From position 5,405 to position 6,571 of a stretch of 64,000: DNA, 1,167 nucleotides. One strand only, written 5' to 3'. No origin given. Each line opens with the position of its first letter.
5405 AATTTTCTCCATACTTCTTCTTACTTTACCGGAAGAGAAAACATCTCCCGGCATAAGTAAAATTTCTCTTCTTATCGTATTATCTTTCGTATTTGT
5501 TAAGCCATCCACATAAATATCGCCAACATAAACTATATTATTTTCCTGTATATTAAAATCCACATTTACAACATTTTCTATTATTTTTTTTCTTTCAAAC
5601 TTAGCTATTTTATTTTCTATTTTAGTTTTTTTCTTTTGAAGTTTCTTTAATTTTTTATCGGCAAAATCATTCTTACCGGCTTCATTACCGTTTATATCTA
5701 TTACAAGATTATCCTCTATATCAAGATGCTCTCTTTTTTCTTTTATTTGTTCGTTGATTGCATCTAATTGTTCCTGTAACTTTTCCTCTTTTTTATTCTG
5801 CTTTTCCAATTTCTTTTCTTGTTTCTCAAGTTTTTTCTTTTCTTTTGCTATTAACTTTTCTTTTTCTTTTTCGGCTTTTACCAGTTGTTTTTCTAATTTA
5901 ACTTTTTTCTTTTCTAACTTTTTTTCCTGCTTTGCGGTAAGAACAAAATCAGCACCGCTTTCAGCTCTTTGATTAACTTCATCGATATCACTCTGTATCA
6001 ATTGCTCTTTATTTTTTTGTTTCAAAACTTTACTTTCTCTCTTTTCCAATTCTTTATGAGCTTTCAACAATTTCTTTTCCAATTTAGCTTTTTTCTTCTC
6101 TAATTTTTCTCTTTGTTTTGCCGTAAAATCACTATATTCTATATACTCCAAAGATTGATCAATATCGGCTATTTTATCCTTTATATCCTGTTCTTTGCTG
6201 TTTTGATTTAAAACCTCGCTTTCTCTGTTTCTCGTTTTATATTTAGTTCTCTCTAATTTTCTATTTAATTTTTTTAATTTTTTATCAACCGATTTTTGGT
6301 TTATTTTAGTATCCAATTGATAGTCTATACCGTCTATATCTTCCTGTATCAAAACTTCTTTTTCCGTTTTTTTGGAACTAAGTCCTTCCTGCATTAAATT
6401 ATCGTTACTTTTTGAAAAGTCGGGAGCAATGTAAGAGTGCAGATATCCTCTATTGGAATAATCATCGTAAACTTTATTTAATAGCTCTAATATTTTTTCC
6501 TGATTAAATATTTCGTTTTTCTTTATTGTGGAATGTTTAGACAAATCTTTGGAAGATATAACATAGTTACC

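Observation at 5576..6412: About 280 aa of K/E-rich repeat coiled coil inserted inside a BamA POTRA domain, while skp is missing from the bamA-lpxD junction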

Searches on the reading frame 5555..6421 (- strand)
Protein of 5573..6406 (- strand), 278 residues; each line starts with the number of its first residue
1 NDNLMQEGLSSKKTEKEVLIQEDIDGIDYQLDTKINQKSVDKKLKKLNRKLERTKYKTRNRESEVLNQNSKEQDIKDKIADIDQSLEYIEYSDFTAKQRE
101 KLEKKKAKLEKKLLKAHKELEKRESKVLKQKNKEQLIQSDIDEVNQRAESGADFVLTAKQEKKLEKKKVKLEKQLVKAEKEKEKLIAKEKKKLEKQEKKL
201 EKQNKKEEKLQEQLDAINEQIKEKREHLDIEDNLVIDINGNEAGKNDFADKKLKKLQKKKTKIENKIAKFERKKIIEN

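Call 46: predict_structure(alignment_id=A4)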
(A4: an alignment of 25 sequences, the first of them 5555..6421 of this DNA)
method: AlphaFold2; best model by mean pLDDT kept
length: 289 residues; sequences in the alignment: 25
mean_pLDDT: 79.7   pTM: 0.53
mean pLDDT of the five models: 79.7, 78.4, 78.3, 78.0, 77.8
residues with pLDDT >= 90: 109; 70-90: 115; 50-70: 33; < 50: 32
segments of 3 or more residues with pLDDT < 50: 1-13, 237-243, 246-251, 284-289
pLDDT, mean of each block of 10 residues (from residue 1): 43 60 88 89 91 97 96 96 93 69 88 96 96 96 95 83 91 93 83 76 75 79 77 52 47 66 80 69 41
secondary structure, 60 per line:
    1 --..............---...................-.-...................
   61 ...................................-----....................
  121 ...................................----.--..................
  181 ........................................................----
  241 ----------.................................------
elements in order: H3-16 H20-38 H42-95 H101-155 H163-236 H251-283

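Call 49: fold_search(model_id=the predicted structure, library=pdb)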
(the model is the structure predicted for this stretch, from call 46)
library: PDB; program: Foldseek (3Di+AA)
matches with E <= 10: 565; with E <= 0.001: 0
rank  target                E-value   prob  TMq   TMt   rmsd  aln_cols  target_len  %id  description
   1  8tzl_E                2.2e-01  0.75  0.25  0.22  15.4       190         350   18  Cryo-EM structure of Vibrio cholerae FtsE/FtsX/EnvC complex, full-length (released 2023-12-20)
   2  8iyj_B1               3.2e-01  0.33  0.21  0.17  41.1       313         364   14  Cryo-EM structure of the 48-nm repeat doublet microtubule from mouse sperm (released 2023-07-05)
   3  3l4q_C                3.4e-01  0.98  0.34  0.57   9.8       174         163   13  Structural insights into phosphoinositide 3-kinase activation by the influenza A virus NS1 protein (released 2010-02-02)
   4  5y05                  3.5e-01  1.00  0.37  0.46   7.3       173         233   14  Structural characterization of msmeg_4306 from Mycobacterium smegmatis (released 2018-05-02)
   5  5n7k_D                3.5e-01  0.97  0.20  0.46   9.8       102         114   15  Crystal structure of the coiled-coil domain of human tricellulin (released 2017-07-12)
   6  8i7o_Fb               3.7e-01  0.35  0.25  0.23  52.0       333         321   11  In situ structure of axonemal doublet microtubules in mouse sperm with 16-nm repeat (released 2023-10-11)
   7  4jps_B                3.9e-01  0.98  0.31  0.38  10.3       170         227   12  Co-crystal Structures of the Lipid Kinase PI3K alpha with Pan and Isoform Selective Inhibitors (released 2014-04-02)
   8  7tz7_B                3.9e-01  0.98  0.32  0.34  10.5       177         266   12  PI3K alpha in complex with an inhibitor (released 2022-05-18)
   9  4mu6                  3.9e-01  0.33  0.17  0.18  14.8       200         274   14  Crystal Structure of the N-terminal domain of Effector Protein LegC3 from Legionella pneumophila (released 2013-12-11)
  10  5n7k_B                4.1e-01  0.95  0.19  0.45   9.9       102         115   16  Crystal structure of the coiled-coil domain of human tricellulin (released 2017-07-12)
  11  3plt_C                4.6e-01  0.99  0.35  0.46   6.1       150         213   15  Crystal structure of Lsp1 from Saccharomyces cerevisiae (released 2011-06-22)
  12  7rro_A3               4.6e-01  0.38  0.27  0.23  50.4       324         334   13  Structure of the 48-nm repeat doublet microtubule from bovine tracheal cilia (released 2021-10-27)
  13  8wjo_B                4.6e-01  0.25  0.17  0.18  20.6       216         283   14  Cryo-EM structure of 8-subunit Smc5/6 arm region (released 2024-06-26)
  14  4zop_B                4.9e-01  0.97  0.31  0.37  10.6       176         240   12  Co-crystal Structure of Lipid Kinase PI3K alpha with a selective phosphatidylinositol-3 kinase alpha inhibitor (released 2016-05-18)
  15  5y06                  5.4e-01  0.99  0.37  0.45   7.4       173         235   14  Structural characterization of msmeg_4306 from Mycobacterium smegmatis (released 2018-05-02)
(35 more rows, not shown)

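Call 52: search_protein_families(library=pfam, proteins=[window:5573-6406:-], max_evalue=0.01)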
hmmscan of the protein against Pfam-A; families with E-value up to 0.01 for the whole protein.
window:5573-6406:- (278 aa): 0 families
